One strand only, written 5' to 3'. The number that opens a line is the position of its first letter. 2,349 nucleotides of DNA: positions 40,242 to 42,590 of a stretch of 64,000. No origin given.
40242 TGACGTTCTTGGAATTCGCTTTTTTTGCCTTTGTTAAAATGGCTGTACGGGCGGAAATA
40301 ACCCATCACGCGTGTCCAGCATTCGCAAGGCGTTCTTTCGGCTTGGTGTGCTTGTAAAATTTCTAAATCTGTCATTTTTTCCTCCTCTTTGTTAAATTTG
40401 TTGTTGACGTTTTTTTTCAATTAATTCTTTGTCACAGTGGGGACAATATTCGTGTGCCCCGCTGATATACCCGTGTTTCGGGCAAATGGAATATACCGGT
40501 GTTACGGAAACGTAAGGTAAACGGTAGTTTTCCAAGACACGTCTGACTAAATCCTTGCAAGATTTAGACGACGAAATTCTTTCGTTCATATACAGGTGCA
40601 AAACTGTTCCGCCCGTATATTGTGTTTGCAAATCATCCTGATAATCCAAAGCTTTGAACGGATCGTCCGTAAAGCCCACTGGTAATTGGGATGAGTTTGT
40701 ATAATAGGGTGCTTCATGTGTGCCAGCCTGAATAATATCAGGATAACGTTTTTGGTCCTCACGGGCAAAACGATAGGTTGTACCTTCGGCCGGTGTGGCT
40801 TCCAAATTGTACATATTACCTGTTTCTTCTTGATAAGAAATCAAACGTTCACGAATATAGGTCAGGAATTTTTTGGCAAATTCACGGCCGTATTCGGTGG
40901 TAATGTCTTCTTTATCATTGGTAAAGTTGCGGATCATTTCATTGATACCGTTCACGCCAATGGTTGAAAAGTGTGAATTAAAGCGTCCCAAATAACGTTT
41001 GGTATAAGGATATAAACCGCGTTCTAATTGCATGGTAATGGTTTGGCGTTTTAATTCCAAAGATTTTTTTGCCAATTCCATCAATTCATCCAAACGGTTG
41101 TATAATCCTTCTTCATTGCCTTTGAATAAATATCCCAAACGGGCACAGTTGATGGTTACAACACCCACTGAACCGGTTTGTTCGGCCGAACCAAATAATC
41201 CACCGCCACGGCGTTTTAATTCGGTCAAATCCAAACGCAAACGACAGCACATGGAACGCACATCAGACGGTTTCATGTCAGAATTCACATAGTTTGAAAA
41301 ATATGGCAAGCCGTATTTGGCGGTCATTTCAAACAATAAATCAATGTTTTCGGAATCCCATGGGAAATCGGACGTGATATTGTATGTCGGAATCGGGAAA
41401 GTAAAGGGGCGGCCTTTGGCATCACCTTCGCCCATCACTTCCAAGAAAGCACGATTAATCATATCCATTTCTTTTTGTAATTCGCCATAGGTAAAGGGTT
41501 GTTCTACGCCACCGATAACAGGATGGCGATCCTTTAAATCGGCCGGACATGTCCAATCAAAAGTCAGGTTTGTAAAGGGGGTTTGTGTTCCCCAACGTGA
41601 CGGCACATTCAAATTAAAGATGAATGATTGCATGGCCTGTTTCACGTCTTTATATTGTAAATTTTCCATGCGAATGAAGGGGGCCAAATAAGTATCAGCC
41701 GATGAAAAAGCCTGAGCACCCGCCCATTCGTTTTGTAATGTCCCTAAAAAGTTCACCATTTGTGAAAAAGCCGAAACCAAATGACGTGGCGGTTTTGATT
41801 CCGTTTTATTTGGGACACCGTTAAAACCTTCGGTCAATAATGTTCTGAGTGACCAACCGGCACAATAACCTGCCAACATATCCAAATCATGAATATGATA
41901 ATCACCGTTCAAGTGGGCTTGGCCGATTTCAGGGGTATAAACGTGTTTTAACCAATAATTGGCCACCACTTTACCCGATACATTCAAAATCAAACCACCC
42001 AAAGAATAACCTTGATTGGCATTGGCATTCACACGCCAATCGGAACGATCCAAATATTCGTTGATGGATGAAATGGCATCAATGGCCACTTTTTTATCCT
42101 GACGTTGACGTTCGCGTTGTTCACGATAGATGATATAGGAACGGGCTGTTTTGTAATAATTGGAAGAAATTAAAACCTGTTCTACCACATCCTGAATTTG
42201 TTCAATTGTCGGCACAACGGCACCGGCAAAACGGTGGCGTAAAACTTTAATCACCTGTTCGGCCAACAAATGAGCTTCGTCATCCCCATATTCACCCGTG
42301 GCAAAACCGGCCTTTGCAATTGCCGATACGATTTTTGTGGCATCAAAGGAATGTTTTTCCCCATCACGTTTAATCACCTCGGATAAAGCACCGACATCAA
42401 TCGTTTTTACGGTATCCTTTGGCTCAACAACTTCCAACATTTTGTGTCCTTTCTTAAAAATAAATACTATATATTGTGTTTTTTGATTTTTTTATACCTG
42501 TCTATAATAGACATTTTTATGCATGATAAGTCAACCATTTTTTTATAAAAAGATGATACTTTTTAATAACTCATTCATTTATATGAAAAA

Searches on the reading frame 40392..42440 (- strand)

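Call 95: search_protein_families(library=pfam, proteins=[window:40392-42440:-], max_evalue=0.00001)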
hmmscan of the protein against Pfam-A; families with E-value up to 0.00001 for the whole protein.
window:40392-42440:- (682 aa): 2 families
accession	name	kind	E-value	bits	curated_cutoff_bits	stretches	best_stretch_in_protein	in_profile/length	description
PF13597.11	NRDD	-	1.7e-177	591.9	26.2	1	140-672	2-532/562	Anaerobic ribonucleoside-triphosphate reductase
PF03477.21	ATP-cone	-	6.2e-23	81.6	25.8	1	21-110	2-87/88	ATP cone domain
